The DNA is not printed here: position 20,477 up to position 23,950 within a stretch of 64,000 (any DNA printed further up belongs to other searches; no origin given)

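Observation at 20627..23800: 1057-aa fusion of a B12-binding radical-SAM enzyme with a DHQS / glycerol(-1-phosphate) dehydrogenase-like domain, inserted in the dcw cluster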

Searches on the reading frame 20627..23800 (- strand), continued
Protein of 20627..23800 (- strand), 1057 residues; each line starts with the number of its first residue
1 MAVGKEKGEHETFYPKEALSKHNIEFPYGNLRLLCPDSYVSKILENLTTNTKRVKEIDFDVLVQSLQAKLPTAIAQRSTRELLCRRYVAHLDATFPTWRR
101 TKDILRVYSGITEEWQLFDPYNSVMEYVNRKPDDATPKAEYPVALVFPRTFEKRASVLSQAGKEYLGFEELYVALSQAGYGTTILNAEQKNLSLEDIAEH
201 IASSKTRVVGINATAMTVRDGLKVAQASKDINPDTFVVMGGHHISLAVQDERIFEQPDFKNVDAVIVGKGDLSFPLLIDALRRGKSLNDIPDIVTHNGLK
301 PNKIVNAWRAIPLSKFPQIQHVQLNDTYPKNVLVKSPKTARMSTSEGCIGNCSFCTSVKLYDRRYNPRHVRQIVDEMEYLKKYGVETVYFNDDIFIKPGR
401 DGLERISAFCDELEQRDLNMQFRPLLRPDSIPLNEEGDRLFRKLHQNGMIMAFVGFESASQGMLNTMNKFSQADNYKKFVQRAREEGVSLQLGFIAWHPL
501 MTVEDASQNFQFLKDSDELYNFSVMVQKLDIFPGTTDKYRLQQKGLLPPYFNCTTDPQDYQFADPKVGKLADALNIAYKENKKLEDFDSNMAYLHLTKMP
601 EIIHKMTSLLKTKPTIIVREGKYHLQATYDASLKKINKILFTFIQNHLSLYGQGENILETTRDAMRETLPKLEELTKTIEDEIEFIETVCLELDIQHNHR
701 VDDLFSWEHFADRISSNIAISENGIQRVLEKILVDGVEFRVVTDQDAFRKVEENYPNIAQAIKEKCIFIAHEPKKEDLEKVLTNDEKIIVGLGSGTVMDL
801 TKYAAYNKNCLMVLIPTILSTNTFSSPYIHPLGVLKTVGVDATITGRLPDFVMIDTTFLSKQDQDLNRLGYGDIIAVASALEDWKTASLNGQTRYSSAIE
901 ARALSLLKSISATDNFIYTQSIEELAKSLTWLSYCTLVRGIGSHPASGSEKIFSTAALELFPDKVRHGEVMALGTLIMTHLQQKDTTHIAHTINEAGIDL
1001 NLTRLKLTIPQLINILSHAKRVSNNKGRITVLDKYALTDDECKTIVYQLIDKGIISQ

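Call 31: search_protein_representatives(protein=window:20627-23800:-)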
Query: 1057 residues. Proteins with E-value up to 0.001 (for the whole library): 24082; up to 1e-10: 7785; up to 1e-30: 117. The best 150 are listed.
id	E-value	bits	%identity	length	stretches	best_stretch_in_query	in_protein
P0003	2.5e-298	1008.7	50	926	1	134-1057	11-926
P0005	5.3e-286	967.9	64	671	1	33-687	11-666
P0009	3.2e-91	323.1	40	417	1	640-1053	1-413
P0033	1.0e-61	225.5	58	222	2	526-690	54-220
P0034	2.7e-61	224.1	32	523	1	143-606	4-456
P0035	2.9e-57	210.7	33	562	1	143-607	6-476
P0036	1.5e-54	201.8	32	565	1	138-646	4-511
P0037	2.4e-54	201.0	33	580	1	141-607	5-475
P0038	3.8e-54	200.4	32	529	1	142-604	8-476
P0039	1.7e-52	195.0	33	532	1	143-606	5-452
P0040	5.8e-52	193.2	24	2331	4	193-515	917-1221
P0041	1.3e-51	192.0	31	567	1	143-619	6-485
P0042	2.1e-51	191.3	33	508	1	143-580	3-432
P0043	7.2e-46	173.0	32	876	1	137-576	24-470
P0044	2.1e-45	171.5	29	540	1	164-576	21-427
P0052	5.9e-41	156.7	33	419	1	717-1055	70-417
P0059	1.8e-39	151.9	34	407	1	741-1056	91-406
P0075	3.9e-37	144.1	33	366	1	761-1056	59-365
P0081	5.4e-36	140.3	34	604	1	787-1052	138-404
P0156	2.2e-30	121.8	28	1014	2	193-573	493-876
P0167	5.5e-30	120.4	31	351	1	769-1046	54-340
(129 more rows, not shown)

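Call 33: search_protein_families(library=ncbifam, proteins=[P0156, P0081, P0052, P0059, P0034, P0035, P0036, P0043], max_evalue=0.00001)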
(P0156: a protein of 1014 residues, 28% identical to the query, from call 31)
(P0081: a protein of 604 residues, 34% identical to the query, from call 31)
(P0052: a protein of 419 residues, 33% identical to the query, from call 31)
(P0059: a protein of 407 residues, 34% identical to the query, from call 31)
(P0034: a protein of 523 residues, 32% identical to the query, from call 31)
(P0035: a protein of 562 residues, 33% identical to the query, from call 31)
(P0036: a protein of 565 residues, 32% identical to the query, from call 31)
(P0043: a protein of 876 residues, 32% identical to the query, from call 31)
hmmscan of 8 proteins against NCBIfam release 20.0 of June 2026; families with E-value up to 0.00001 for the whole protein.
P0156 (1014 aa): 16 families
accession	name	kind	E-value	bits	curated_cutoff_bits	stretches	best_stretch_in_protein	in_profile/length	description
NF002022.0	PRK00843.1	equivalog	2.5e-33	115.5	413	1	75-426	11-345/350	NAD(P)-dependent glycerol-1-phosphate dehydrogenase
TIGR02026.1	BchE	equivalog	1.4e-24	86.9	481.35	1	486-795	43-345/497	magnesium-protoporphyrin IX monomethyl ester anaerobic oxidative cyclase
TIGR04014.1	B12_SAM_MJ_0865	equivalog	2.5e-24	85.8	360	2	501-686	34-212/434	methyl-coenzyme M reductase glutamine C-methyltransferase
TIGR03471.1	HpnJ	equivalog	2.3e-17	63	577.6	1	635-814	199-364/472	hopanoid biosynthesis associated radical SAM protein HpnJ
TIGR04072.2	rSAM_ladder_B12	equivalog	2.9e-17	62.5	360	1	464-851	19-378/443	lipid biosynthesis B12-binding/radical SAM protein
NF040542.1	rSAM_RCCLKC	equivalog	7.7e-17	61.6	450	1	489-876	32-406/423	arsinothricin biosynthesis radical SAM protein ArsL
TIGR04367.1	HpnR_B12_rSAM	equivalog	1.8e-15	56.4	650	1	477-793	33-331/490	hopanoid C-3 methylase HpnR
TIGR04013.1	B12_SAM_MJ_1487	hypoth_equivalog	5.1e-14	51.9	251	1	486-684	23-201/382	TIGR04013 family B12-binding domain/radical SAM domain-containing protein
NF040546.1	rSAM_CUAEP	equivalog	1.3e-11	43.9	500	1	500-881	42-404/468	CUAEP/CCAEP-tail radical SAM (seleno)protein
TIGR04479.1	bcpD_PhpK_rSAM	subfamily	2e-10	39.7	600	1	563-815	175-409/504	PhpK family radical SAM P-methyltransferase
NF045585.1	rSAM_slr0320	equivalog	4e-09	35.5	775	1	516-691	116-292/511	photosystem II high light acclimation radical SAM protein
NF033712.0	B12_rSAM_KedN5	subfamily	1.6e-08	33.2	700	1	476-649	32-211/624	KedN5 family methylcobalamin-dependent radical SAM C-methyltransferase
NF033070.1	rSAM_AprD4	equivalog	4.3e-08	32.5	500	1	619-795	183-346/456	AprD4 family radical SAM diol-dehydratase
NF038361.1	rSAM_Sden_1168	equivalog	2.7e-07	29.5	575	1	547-691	185-339/560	Sden_1168 family B12-binding radical SAM P-methyltransferase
NF050148.1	rSAM_ApyD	equivalog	2.7e-07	29.4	750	1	536-803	103-354/645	RiPP biosynthesis radical SAM protein ApyD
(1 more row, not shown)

P0081 (604 aa): 8 families
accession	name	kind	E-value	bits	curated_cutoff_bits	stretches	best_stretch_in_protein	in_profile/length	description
NF002022.0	PRK00843.1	equivalog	7.2e-33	114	413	1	115-395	66-341/350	NAD(P)-dependent glycerol-1-phosphate dehydrogenase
NF003259.0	PRK04220.1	equivalog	1.8e-25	89.9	343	1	387-600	66-294/306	2-phosphoglycerate kinase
NF008995.0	PRK12338.1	equivalog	3.5e-18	66.1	434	1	410-599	2-207/319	hypothetical protein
NF008994.0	PRK12337.1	equivalog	4.2e-17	61.8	603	1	410-596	260-468/492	2-phosphoglycerate kinase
NF006941.0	PRK09423.1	subfamily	1.1e-13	50.8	336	1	114-233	61-177/367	glycerol dehydrogenase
NF008996.1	PRK12339.1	equivalog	4.3e-09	36.4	250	1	414-594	2-192/193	mevalonate-3-phosphate 5-kinase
NF053832.1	GlycoaldRedHalo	equivalog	1e-07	31.5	550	1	116-231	64-175/363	glycolaldehyde reductase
TIGR01357.1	aroB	equivalog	1.8e-06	27.4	305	0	304-370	235-308/344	3-dehydroquinate synthase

P0052 (419 aa): 3 families
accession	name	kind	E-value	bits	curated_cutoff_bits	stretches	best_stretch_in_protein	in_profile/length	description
NF002022.0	PRK00843.1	equivalog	2.9e-42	144.9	413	1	76-409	22-345/350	NAD(P)-dependent glycerol-1-phosphate dehydrogenase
NF006941.0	PRK09423.1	subfamily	1.5e-09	37.1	336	0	77-243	20-178/367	glycerol dehydrogenase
NF053832.1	GlycoaldRedHalo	equivalog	3e-06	26.6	550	0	88-240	30-175/363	glycolaldehyde reductase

P0059 (407 aa): 3 families
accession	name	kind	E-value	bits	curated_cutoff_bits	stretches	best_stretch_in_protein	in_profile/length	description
NF002022.0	PRK00843.1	equivalog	7.8e-40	136.9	413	1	71-398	13-346/350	NAD(P)-dependent glycerol-1-phosphate dehydrogenase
NF006941.0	PRK09423.1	subfamily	3.2e-12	46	336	1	75-228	14-175/367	glycerol dehydrogenase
NF053832.1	GlycoaldRedHalo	equivalog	2.3e-09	36.9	550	1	75-228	14-175/363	glycolaldehyde reductase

P0034 (523 aa): 19 families
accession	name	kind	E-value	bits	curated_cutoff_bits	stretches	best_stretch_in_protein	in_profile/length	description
TIGR02026.1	BchE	equivalog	6.5e-45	153.9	481.35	1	27-358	23-356/497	magnesium-protoporphyrin IX monomethyl ester anaerobic oxidative cyclase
TIGR03471.1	HpnJ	equivalog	2e-36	125.9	577.6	1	44-403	48-398/472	hopanoid biosynthesis associated radical SAM protein HpnJ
TIGR04367.1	HpnR_B12_rSAM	equivalog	2.4e-34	118.7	650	1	25-367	21-355/490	hopanoid C-3 methylase HpnR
TIGR04072.2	rSAM_ladder_B12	equivalog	1.1e-28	100.1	360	1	52-404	55-384/443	lipid biosynthesis B12-binding/radical SAM protein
NF050148.1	rSAM_ApyD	equivalog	6.3e-28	97.5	750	1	27-350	26-349/645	RiPP biosynthesis radical SAM protein ApyD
TIGR04479.1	bcpD_PhpK_rSAM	subfamily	1e-26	93.4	600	1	26-368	72-410/504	PhpK family radical SAM P-methyltransferase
TIGR03975.1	rSAM_ocin_1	subfamily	1.4e-25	89.9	281.85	1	59-350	121-413/606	RiPP maturation radical SAM C-methyltransferase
TIGR04385.1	B12_rSAM_cofa1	equivalog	2.2e-23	83.2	450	1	27-372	21-369/438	B12 lower ligand biosynthesis radical SAM protein BzaD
TIGR04014.1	B12_SAM_MJ_0865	equivalog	4.4e-23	81.8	360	1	32-359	17-328/434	methyl-coenzyme M reductase glutamine C-methyltransferase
TIGR04013.1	B12_SAM_MJ_1487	hypoth_equivalog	2.1e-21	76.2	251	1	50-250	26-209/382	TIGR04013 family B12-binding domain/radical SAM domain-containing protein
NF033712.0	B12_rSAM_KedN5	subfamily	1.4e-20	73.1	700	1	26-250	15-252/624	KedN5 family methylcobalamin-dependent radical SAM C-methyltransferase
NF040542.1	rSAM_RCCLKC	equivalog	4.1e-20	72.3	450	1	78-423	61-404/423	arsinothricin biosynthesis radical SAM protein ArsL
NF040546.1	rSAM_CUAEP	equivalog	6.5e-18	64.7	500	1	23-422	10-396/468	CUAEP/CCAEP-tail radical SAM (seleno)protein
NF038361.1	rSAM_Sden_1168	equivalog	7.3e-18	64.4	575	1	49-363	123-447/560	Sden_1168 family B12-binding radical SAM P-methyltransferase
TIGR04295.1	B12_rSAM_oligo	hypoth_equivalog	9.3e-16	57.5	400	1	84-337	92-330/422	TIGR04295 family B12-binding domain-containing radical SAM protein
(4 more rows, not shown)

P0035 (562 aa): 18 families
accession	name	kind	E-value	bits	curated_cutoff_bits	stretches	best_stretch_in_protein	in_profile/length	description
TIGR03471.1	HpnJ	equivalog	1.2e-31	110.2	577.6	1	91-420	76-395/472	hopanoid biosynthesis associated radical SAM protein HpnJ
TIGR02026.1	BchE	equivalog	9.1e-30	103.9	481.35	1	74-365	54-343/497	magnesium-protoporphyrin IX monomethyl ester anaerobic oxidative cyclase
TIGR04385.1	B12_rSAM_cofa1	equivalog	5.1e-29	101.8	450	1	21-420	13-402/438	B12 lower ligand biosynthesis radical SAM protein BzaD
TIGR04072.2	rSAM_ladder_B12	equivalog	2.3e-26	92.4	360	1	29-369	19-330/443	lipid biosynthesis B12-binding/radical SAM protein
NF050148.1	rSAM_ApyD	equivalog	2.8e-25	88.8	750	1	28-350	25-329/645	RiPP biosynthesis radical SAM protein ApyD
TIGR03975.1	rSAM_ocin_1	subfamily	4.2e-23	81.7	281.85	1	75-266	120-318/606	RiPP maturation radical SAM C-methyltransferase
TIGR04479.1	bcpD_PhpK_rSAM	subfamily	2.9e-22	78.7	600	1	48-363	74-385/504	PhpK family radical SAM P-methyltransferase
TIGR04367.1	HpnR_B12_rSAM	equivalog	3.7e-22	78.5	650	1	27-352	21-318/490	hopanoid C-3 methylase HpnR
NF038361.1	rSAM_Sden_1168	equivalog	1.5e-20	73.3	575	1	5-362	64-426/560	Sden_1168 family B12-binding radical SAM P-methyltransferase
NF040542.1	rSAM_RCCLKC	equivalog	3.5e-19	69.3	450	1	81-383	46-346/423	arsinothricin biosynthesis radical SAM protein ArsL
TIGR04014.1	B12_SAM_MJ_0865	equivalog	1.8e-15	56.7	360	1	86-383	43-332/434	methyl-coenzyme M reductase glutamine C-methyltransferase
TIGR04013.1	B12_SAM_MJ_1487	hypoth_equivalog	3.6e-15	55.7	251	1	63-235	22-175/382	TIGR04013 family B12-binding domain/radical SAM domain-containing protein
NF045585.1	rSAM_slr0320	equivalog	8.3e-14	51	775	1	107-337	133-357/511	photosystem II high light acclimation radical SAM protein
TIGR04190.1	B12_SAM_Ta0216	equivalog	1.8e-13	50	500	1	26-268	35-281/554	TIGR04190 family B12-binding domain/radical SAM domain protein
NF033712.0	B12_rSAM_KedN5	subfamily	7.2e-13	47.6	700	1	79-228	58-212/624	KedN5 family methylcobalamin-dependent radical SAM C-methyltransferase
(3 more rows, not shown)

P0036 (565 aa): 18 families
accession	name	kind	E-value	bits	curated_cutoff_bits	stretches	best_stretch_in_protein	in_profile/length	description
NF050148.1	rSAM_ApyD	equivalog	6.9e-34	117.2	750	1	30-363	25-340/645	RiPP biosynthesis radical SAM protein ApyD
TIGR03471.1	HpnJ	equivalog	3e-33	115.4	577.6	1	86-420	71-395/472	hopanoid biosynthesis associated radical SAM protein HpnJ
TIGR02026.1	BchE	equivalog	9.5e-32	110.5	481.35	1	29-377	21-355/497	magnesium-protoporphyrin IX monomethyl ester anaerobic oxidative cyclase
TIGR03975.1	rSAM_ocin_1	subfamily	2.6e-29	102.2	281.85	1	75-359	120-402/606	RiPP maturation radical SAM C-methyltransferase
TIGR04385.1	B12_rSAM_cofa1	equivalog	3.9e-27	95.6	450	1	31-391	21-368/438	B12 lower ligand biosynthesis radical SAM protein BzaD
TIGR04367.1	HpnR_B12_rSAM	equivalog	1.2e-26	93.4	650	1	29-366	21-332/490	hopanoid C-3 methylase HpnR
TIGR04072.2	rSAM_ladder_B12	equivalog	2.2e-26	92.5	360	1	31-428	19-388/443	lipid biosynthesis B12-binding/radical SAM protein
NF038361.1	rSAM_Sden_1168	equivalog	5.6e-26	91.2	575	1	8-354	64-415/560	Sden_1168 family B12-binding radical SAM P-methyltransferase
NF033712.0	B12_rSAM_KedN5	subfamily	3.9e-20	71.6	700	1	70-269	48-253/624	KedN5 family methylcobalamin-dependent radical SAM C-methyltransferase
NF040542.1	rSAM_RCCLKC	equivalog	3.9e-19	69.1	450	1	96-408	62-373/423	arsinothricin biosynthesis radical SAM protein ArsL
TIGR04014.1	B12_SAM_MJ_0865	equivalog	1.8e-18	66.5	360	1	112-387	68-336/434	methyl-coenzyme M reductase glutamine C-methyltransferase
TIGR04479.1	bcpD_PhpK_rSAM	subfamily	1e-16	60.4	600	1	73-385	100-407/504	PhpK family radical SAM P-methyltransferase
TIGR04190.1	B12_SAM_Ta0216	equivalog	2.1e-15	56.3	500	1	31-264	38-279/554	TIGR04190 family B12-binding domain/radical SAM domain protein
TIGR04013.1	B12_SAM_MJ_1487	hypoth_equivalog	7.6e-15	54.6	251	1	69-388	28-334/382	TIGR04013 family B12-binding domain/radical SAM domain-containing protein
NF040546.1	rSAM_CUAEP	equivalog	3.7e-13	49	500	1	102-458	67-413/468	CUAEP/CCAEP-tail radical SAM (seleno)protein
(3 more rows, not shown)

P0043 (876 aa): 20 families
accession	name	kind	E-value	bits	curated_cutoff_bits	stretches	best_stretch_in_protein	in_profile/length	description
NF050148.1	rSAM_ApyD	equivalog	6.5e-40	137.1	750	1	50-460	23-415/645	RiPP biosynthesis radical SAM protein ApyD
TIGR04367.1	HpnR_B12_rSAM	equivalog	5.3e-23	81.3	650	1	95-431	49-369/490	hopanoid C-3 methylase HpnR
NF040542.1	rSAM_RCCLKC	equivalog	5.8e-23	81.7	450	1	118-409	61-349/423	arsinothricin biosynthesis radical SAM protein ArsL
TIGR02026.1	BchE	equivalog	1.7e-22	80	481.35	1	87-390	43-345/497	magnesium-protoporphyrin IX monomethyl ester anaerobic oxidative cyclase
TIGR03471.1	HpnJ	equivalog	6.5e-22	78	577.6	1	112-442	74-394/472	hopanoid biosynthesis associated radical SAM protein HpnJ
NF038361.1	rSAM_Sden_1168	equivalog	4.1e-17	61.9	575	1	27-434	62-472/560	Sden_1168 family B12-binding radical SAM P-methyltransferase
TIGR04072.2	rSAM_ladder_B12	equivalog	2.3e-16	59.5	360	1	112-450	75-387/443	lipid biosynthesis B12-binding/radical SAM protein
TIGR03975.1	rSAM_ocin_1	subfamily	6.3e-16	58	281.85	1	96-383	118-403/606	RiPP maturation radical SAM C-methyltransferase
NF040546.1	rSAM_CUAEP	equivalog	9.1e-16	57.6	500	1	122-411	64-342/468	CUAEP/CCAEP-tail radical SAM (seleno)protein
TIGR04479.1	bcpD_PhpK_rSAM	subfamily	2.2e-14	52.7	600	1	79-390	81-389/504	PhpK family radical SAM P-methyltransferase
TIGR04385.1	B12_rSAM_cofa1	equivalog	9.6e-14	51.4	450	1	108-414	73-368/438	B12 lower ligand biosynthesis radical SAM protein BzaD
TIGR04014.1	B12_SAM_MJ_0865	equivalog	4.6e-13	48.8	360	1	123-434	55-357/434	methyl-coenzyme M reductase glutamine C-methyltransferase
TIGR04013.1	B12_SAM_MJ_1487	hypoth_equivalog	9.9e-12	44.4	251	1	94-434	30-356/382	TIGR04013 family B12-binding domain/radical SAM domain-containing protein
TIGR03724.2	arch_bud32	equivalog_domain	7.2e-08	32.1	125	1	678-766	44-131/193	KEOPS complex kinase/ATPase Bud32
NF011463.0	PRK14879.1-4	equivalog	1.4e-07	31.2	188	1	679-766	70-160/237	Kae1-associated kinase Bud32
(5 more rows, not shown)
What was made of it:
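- Closest known: P0156. Same: The same two superfamilies are joined in one polypeptide (call 33).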

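Call 34: list_cluster_members(proteins=[P0156, P0081, P0052, P0059, P0075, P0034, P0035, P0036, P0003, P0006])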
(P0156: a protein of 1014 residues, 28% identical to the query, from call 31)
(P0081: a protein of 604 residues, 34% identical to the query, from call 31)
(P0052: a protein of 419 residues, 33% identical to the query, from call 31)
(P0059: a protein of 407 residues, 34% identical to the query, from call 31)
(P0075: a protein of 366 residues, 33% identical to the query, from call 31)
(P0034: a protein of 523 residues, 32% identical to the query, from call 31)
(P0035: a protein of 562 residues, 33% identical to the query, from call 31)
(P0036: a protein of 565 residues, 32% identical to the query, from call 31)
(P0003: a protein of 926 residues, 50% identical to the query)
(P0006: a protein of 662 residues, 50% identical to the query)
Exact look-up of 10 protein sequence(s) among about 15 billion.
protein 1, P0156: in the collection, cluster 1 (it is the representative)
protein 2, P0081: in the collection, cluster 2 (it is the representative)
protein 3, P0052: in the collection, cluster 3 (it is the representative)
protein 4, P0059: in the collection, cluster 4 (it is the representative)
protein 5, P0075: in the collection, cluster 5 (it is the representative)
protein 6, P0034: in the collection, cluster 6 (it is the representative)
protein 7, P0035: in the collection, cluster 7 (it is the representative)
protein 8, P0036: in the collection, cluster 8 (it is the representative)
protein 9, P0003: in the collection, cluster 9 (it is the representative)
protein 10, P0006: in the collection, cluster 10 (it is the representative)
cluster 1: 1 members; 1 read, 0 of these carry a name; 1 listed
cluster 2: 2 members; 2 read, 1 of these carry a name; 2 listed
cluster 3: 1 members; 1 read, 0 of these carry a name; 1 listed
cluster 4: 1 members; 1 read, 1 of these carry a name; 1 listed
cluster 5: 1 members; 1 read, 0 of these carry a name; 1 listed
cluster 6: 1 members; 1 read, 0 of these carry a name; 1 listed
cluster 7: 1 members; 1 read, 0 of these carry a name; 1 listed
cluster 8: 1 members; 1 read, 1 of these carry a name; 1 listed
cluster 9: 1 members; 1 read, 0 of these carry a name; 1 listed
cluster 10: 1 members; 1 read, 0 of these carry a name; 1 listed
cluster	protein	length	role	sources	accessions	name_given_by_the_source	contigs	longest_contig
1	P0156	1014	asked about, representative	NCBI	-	-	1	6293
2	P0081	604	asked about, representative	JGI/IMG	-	glycerol-1-phosphate dehydrogenase [NAD(P)+]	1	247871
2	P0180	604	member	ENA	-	-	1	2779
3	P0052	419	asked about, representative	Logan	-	-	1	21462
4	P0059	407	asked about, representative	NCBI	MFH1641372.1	MAG: iron-containing alcohol dehydrogenase [Nanoarchaeota archaeon]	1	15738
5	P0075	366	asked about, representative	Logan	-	-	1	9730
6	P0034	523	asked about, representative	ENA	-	-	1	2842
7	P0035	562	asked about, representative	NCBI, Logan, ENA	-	-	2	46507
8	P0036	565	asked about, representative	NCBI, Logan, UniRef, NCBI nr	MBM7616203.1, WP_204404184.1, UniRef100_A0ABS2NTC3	B12-binding domain-containing radical SAM protein [Alkaliphilus hydrothermalis] | Radical SAM superfamily enzyme YgiQ (UPF0313 family) n=1 Tax=Alkaliphilus hydrothermalis ... | radical SAM protein [Alkaliphilus hydrothermalis]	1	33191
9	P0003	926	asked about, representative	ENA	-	-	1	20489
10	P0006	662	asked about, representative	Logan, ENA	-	-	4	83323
